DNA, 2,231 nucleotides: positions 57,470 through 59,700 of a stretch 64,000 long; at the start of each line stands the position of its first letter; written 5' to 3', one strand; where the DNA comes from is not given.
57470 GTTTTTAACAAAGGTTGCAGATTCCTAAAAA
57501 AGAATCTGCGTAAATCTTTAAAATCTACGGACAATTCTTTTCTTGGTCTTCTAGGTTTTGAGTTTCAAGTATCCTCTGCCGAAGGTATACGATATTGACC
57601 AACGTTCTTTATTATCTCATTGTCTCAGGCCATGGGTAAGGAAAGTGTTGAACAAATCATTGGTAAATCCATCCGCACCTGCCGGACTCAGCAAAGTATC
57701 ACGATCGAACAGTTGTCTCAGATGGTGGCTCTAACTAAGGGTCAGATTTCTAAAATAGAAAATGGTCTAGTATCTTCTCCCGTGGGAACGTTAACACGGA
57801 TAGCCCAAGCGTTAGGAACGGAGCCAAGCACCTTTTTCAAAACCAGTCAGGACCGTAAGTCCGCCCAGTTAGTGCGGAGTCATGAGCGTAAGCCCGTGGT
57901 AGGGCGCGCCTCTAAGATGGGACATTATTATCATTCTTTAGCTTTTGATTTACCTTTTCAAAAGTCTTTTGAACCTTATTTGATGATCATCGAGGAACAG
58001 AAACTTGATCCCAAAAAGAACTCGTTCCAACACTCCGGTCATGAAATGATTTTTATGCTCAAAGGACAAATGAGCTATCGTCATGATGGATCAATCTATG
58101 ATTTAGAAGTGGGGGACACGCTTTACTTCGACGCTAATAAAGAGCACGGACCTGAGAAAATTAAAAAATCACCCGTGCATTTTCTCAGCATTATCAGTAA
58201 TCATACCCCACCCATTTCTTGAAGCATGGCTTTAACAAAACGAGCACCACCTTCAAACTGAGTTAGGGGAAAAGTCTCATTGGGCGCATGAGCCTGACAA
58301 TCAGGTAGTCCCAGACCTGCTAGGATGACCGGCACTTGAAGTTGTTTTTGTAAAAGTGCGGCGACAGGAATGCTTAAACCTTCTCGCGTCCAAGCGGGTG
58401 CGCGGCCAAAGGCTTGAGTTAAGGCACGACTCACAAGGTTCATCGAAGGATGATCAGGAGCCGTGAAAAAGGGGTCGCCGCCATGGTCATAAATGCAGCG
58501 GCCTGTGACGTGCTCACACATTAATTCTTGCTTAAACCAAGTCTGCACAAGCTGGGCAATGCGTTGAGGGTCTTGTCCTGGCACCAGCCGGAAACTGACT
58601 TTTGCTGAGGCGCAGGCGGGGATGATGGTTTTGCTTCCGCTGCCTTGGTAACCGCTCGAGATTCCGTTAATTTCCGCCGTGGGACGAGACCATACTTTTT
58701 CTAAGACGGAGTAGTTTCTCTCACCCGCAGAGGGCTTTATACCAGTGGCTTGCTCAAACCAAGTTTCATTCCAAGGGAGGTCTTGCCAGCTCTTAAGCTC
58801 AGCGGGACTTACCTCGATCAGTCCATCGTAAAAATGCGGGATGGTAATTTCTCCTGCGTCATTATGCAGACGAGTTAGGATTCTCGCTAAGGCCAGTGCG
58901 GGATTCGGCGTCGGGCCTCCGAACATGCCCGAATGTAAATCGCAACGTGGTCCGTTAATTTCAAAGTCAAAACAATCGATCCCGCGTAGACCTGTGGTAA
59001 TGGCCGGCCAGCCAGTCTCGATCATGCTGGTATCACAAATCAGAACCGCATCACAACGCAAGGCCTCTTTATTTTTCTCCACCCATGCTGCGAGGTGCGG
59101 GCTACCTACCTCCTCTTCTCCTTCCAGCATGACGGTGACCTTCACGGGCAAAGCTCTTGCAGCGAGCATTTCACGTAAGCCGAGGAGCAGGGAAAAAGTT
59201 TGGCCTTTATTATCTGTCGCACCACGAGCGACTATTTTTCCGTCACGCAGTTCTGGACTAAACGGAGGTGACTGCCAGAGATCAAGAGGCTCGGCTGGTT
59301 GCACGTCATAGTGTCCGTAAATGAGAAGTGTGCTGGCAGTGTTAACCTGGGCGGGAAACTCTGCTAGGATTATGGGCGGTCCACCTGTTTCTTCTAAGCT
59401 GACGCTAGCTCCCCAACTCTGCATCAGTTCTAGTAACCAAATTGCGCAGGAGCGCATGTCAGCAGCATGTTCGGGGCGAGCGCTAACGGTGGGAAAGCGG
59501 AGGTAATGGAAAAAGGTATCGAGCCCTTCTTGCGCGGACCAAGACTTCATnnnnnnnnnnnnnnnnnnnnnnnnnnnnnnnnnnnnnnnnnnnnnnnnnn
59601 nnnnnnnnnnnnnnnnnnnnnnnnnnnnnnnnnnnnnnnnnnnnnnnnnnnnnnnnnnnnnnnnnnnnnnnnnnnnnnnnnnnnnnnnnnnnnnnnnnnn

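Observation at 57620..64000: Gamma-glutamyl-amine / N-methylglutamate-type cluster with a non-canonical enzyme set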

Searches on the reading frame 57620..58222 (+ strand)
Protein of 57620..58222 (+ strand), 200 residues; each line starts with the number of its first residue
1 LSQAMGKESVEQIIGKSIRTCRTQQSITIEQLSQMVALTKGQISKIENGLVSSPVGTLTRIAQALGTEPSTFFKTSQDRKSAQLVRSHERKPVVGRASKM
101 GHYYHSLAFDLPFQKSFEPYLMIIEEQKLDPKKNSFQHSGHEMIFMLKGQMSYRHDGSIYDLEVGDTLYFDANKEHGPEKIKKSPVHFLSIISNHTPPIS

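Call 4: search_protein_families(library=pfam, proteins=[window:57620-58222:+])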
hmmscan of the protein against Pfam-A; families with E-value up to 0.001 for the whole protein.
window:57620-58222:+ (200 aa): 6 families
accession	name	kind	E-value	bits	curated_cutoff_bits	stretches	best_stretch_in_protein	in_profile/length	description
PF07883.17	Cupin_2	-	1.3e-11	44.4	27.2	1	134-191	12-69/70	Cupin domain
PF01381.28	HTH_3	-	2.6e-09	37.4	23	1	18-70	1-53/55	Helix-turn-helix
PF13560.12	HTH_31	-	1.7e-06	28.7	27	1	17-69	5-58/64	Helix-turn-helix domain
PF12844.13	HTH_19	-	3.9e-06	27.1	30.2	1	15-74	1-60/64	Helix-turn-helix domain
PF13443.12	HTH_26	-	7e-06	26.6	22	1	25-78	9-63/63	Cro/C1-type HTH DNA-binding domain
PF13413.12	HTH_25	-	0.00065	19.9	24.6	0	19-65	3-55/62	Helix-turn-helix domain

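Call 5: search_protein_families(library=ncbifam, proteins=[window:57620-58222:+])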
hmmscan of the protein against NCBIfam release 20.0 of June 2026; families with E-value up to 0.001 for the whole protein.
window:57620-58222:+ (200 aa): 5 families
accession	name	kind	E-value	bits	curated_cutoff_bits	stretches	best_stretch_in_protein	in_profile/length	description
NF007408.0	PRK09943.1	equivalog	8.2e-12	45.1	211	1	13-197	7-182/185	HTH-type transcriptional regulator PuuR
NF047948.1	male_kill_WMK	equivalog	4.1e-06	26.5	300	1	7-80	156-229/300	WO male-killing family protein Wmk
TIGR03070.1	couple_hipB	subfamily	4.9e-06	26.4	71.65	1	13-68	2-57/58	type II toxin-antitoxin system Y4mF family antitoxin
NF006015.0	PRK08154.1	subfamily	1.4e-05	24.4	204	1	6-81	23-99/314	anaerobic benzoate catabolism transcriptional regulator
NF046032.1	TransRegSlrRBacil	equivalog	4e-05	23.8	250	1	13-74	1-63/149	HTH-type transcriptional regulator SlrR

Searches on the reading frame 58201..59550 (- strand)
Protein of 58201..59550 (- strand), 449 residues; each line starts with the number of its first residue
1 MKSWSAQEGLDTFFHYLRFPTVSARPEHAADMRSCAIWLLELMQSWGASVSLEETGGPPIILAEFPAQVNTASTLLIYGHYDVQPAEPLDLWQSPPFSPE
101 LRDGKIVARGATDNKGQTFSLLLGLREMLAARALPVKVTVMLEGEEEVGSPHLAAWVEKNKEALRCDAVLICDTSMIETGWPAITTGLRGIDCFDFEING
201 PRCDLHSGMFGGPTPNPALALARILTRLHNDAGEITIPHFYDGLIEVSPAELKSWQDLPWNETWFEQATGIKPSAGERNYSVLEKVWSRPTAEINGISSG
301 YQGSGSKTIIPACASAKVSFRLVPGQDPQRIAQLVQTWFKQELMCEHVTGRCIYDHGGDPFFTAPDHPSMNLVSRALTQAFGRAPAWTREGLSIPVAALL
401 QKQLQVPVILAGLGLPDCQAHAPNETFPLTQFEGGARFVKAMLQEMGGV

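Call 4: search_protein_families(library=pfam, proteins=[window:58201-59550:-])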
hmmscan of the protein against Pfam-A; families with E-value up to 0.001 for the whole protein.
window:58201-59550:- (449 aa): 2 families
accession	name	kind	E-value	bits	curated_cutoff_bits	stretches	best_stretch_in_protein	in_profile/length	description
PF01546.33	Peptidase_M20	-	3.6e-27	96.1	24.6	1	76-444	1-205/206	Peptidase family M20/M25/M40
PF07687.19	M20_dimer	-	3e-17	63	21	1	187-342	2-102/107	Peptidase dimerisation domain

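Call 5: search_protein_families(library=ncbifam, proteins=[window:58201-59550:-])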
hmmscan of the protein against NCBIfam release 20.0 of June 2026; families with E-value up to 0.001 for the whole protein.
window:58201-59550:- (449 aa): 37 families (the best 25 are shown)
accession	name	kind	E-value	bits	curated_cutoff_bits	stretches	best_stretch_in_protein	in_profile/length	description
NF006579.0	PRK09104.1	subfamily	4.7e-131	438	327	1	7-446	18-462/465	hypothetical protein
NF006053.0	PRK08201.1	equivalog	3.9e-129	431.5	441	1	8-445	15-452/458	dipeptidase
NF005034.0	PRK06446.1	subfamily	2.3e-82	277.1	369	1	8-446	3-433/436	hypothetical protein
NF005914.0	PRK07907.1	subfamily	4.9e-82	276.2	300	1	16-446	27-453/456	hypothetical protein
NF005478.0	PRK07079.1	subfamily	1.9e-43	149.1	330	1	53-445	67-453/469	hypothetical protein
NF006399.0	PRK08651.1-2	equivalog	4.8e-25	88.4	381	1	23-178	18-170/405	succinyl-diaminopimelate desuccinylase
TIGR01910.1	DapE-ArgE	subfamily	5.1e-23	81.9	217.6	2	31-181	19-172/373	ArgE/DapE family deacylase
NF009557.0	PRK13009.1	equivalog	6.8e-22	78.1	284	2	68-231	55-218/377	succinyl-diaminopimelate desuccinylase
NF005710.0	PRK07522.1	subfamily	4.6e-19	68.8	412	2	55-202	53-193/391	acetylornithine deacetylase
NF005913.0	PRK07906.1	subfamily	1e-18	67.2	382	1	13-163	21-172/442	hypothetical protein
NF010589.0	PRK13983.1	equivalog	5.5e-17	61.8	333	1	57-175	71-191/409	M20 family metallo-hydrolase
TIGR01246.1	dapE_proteo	equivalog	2.2e-14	53.2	361.8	1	71-201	54-187/370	succinyl-diaminopimelate desuccinylase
NF006400.0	PRK08651.1-3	equivalog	4.9e-14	51.9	374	1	72-200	83-206/410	succinyl-diaminopimelate desuccinylase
TIGR01892.1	AcOrn-deacetyl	equivalog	1.1e-13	51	297.7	1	67-172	55-155/365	acetylornithine deacetylase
NF005306.0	PRK06837.1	subfamily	5.2e-13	48.6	376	1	54-171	79-194/427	ArgE/DapE family deacylase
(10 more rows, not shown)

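Call 14: search_solved_structures(query=window:58204-59550:-, max_evalue=1e-10, show_alignments=1)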
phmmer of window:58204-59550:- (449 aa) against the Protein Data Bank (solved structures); distinct sequences matched with E-value up to 1e-10: 8.
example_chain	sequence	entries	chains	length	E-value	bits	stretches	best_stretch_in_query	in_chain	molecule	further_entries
4mmo_A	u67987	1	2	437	7.6e-60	206.4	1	8-433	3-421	Sso-CP2 metallo-carboxypetidase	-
4g1p_A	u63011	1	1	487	1.1e-56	196.1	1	53-444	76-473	Cys-Gly metallodipeptidase DUG1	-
4ruh_A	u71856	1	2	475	4.4e-54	187.4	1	55-446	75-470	Cytosolic non-specific dipeptidase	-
2zof_A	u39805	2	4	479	1.7e-53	185.5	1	54-446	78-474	Cytosolic non-specific dipeptidase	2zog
3dlj_A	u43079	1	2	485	4.7e-51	177.4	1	58-446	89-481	Beta-Ala-His dipeptidase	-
2pok_A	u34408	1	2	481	1.1e-40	143.2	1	30-432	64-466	Peptidase, M20/M25/M40 family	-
3pfe_A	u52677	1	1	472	1.6e-22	83.4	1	57-430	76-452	Succinyl-diaminopimelate desuccinylase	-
7lgp_A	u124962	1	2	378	1.3e-11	47.4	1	24-202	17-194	Succinyl-diaminopimelate desuccinylase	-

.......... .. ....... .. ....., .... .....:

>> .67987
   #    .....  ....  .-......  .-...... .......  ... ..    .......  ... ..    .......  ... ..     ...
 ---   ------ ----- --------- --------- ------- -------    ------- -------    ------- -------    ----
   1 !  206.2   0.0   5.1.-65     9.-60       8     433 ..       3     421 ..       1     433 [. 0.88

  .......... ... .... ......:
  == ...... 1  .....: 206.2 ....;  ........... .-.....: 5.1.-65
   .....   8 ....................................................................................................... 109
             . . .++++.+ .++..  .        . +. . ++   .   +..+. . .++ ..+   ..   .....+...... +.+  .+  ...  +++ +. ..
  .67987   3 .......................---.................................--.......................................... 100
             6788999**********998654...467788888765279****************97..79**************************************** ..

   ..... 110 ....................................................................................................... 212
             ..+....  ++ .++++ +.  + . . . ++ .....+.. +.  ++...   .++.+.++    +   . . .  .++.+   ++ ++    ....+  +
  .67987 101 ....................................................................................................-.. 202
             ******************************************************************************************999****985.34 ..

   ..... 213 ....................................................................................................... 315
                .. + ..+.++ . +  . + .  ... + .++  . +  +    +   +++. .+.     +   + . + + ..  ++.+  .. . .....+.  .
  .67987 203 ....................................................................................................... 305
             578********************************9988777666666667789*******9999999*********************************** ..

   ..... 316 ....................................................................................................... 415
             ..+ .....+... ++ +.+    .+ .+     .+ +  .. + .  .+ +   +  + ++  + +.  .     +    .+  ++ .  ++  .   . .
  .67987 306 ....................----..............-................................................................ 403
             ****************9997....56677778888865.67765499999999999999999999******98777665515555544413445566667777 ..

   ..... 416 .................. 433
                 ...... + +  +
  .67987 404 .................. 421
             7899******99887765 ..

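Call 56: find_homologous_proteins(query=window:58204-59550:-, max_evalue=1e-30)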
Query window:58204-59550:- (449 aa): 7983 proteins with E <= 1e-30 among 8000 candidates; the best 120 are listed.
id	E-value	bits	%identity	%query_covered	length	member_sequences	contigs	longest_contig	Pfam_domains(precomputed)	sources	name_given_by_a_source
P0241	0.0e+0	1048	100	100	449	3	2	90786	PF01546.34,PF07687.20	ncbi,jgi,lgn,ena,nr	ncbi:MAG: M20/M25/M40 family metallo-hydrolase [Blastochloris sp.]|nr:M20/M25/M40 family metallo-hyd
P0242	2.9e-258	875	84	100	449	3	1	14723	PF01546.34,PF07687.20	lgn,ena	-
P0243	1.2e-256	870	83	100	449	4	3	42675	PF01546.34,PF07687.20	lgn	-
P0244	2.4e-240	816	77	99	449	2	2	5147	PF01546.34,PF07687.20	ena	-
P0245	7.2e-240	815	77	100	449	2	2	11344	PF01546.34,PF07687.20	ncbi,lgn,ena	-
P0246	2.1e-186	639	61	99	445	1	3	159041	PF01546.34,PF07687.20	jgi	jgi:acetylornithine deacetylase/succinyl-diaminopimelate desuccinylase-like protein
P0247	1.4e-181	623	63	98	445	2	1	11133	PF01546.34,PF07687.20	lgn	-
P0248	1.7e-181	622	61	98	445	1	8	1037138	PF01546.34,PF07687.20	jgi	jgi:acetylornithine deacetylase/succinyl-diaminopimelate desuccinylase-like protein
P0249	2.7e-181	622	60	98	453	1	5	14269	PF01546.34,PF07687.20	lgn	-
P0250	5.7e-181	621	60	99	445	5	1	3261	PF01546.34,PF07687.20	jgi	jgi:acetylornithine deacetylase/succinyl-diaminopimelate desuccinylase-like protein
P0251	6.8e-181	620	61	98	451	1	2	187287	PF01546.34,PF07687.20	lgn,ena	-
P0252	7.8e-181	620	60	98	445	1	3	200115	PF01546.34,PF07687.20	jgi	jgi:acetylornithine deacetylase/succinyl-diaminopimelate desuccinylase-like protein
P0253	1.1e-180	620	60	98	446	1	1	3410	PF01546.34,PF07687.20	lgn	-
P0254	2.5e-180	619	61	96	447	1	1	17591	PF01546.34,PF07687.20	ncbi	-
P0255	3.4e-179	615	61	97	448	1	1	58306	PF01546.34,PF07687.20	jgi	-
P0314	6.2e-148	512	52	98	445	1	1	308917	PF01546.34,PF07687.20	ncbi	ncbi:MAG: dipeptidase [Chthoniobacteraceae bacterium]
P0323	6.9e-142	492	52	97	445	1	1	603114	PF01546.34,PF07687.20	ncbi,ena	-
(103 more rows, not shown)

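Call 57: find_encoding_contigs(protein=P0323, flank=8000, max_places=1)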
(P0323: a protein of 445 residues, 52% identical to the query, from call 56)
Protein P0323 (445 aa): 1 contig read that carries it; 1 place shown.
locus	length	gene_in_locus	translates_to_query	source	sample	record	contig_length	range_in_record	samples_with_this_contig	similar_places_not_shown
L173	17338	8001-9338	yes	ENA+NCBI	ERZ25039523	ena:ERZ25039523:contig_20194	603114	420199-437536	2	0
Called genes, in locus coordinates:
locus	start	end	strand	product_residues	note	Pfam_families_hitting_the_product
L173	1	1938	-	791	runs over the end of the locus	PF17678:Glyco_hydro_92N, PF07971:Glyco_hydro_92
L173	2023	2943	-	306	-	PF01645:Glu_synthase, PF01070:FMN_dh, PF00478:IMPDH, PF03060:NMO, PF00977:His_biosynth (weak)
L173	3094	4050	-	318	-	-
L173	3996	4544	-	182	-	PF13522:GATase_6 (weak), PF13537:GATase_7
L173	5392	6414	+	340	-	PF00120:Gln-synt_C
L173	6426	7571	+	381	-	PF01266:DAO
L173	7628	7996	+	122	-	PF00583:Acetyltransf_1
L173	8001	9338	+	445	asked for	PF01546:Peptidase_M20, PF07687:M20_dimer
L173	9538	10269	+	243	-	PF04542:Sigma70_r2 (weak)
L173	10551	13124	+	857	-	PF00069:Pkinase, PF03109:ABC1 (weak), PF07714:PK_Tyr_Ser-Thr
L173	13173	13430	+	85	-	-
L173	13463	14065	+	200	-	PF01613:Flavin_Reduct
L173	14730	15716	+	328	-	PF05598:DUF772, PF01609:DDE_Tnp_1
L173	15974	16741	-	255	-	PF05838:Glyco_hydro_108 (weak)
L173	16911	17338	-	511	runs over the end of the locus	PF00493:MCM (faint), PF05362:Lon_C, PF13541:ChlI, PF05496:RuvB_N (faint), PF01078:Mg_chelatase, PF07728:AAA_5, PF13335:Mg_chelatase_C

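Call 58: find_encoding_contigs(protein=P0314, flank=8000, max_places=1)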
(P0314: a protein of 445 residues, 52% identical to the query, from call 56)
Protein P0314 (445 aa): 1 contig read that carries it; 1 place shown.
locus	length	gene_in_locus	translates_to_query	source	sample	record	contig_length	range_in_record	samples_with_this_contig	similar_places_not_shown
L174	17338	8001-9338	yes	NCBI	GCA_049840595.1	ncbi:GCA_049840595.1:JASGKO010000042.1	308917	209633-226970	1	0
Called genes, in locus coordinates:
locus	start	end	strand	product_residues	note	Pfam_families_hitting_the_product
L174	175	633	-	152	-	PF03473:MOSC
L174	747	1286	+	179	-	-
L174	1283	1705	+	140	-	PF04134:DCC1-like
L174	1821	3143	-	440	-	PF01645:Glu_synthase, PF01070:FMN_dh, PF00478:IMPDH, PF03060:NMO, PF00977:His_biosynth (weak)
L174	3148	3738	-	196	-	-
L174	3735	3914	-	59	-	-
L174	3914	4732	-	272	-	PF13522:GATase_6, PF13537:GATase_7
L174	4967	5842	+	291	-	PF03951:Gln-synt_N (weak), PF00120:Gln-synt_C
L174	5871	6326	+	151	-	PF00120:Gln-synt_C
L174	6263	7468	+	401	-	PF01266:DAO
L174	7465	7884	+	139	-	PF00583:Acetyltransf_1, PF13508:Acetyltransf_7 (weak)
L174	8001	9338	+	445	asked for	PF01546:Peptidase_M20, PF07687:M20_dimer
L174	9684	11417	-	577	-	PF01229:Glyco_hydro_39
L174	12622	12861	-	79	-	PF12833:HTH_18, PF00165:HTH_AraC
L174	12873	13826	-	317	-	PF22177:PBP1_XylR, PF13377:Peripla_BP_3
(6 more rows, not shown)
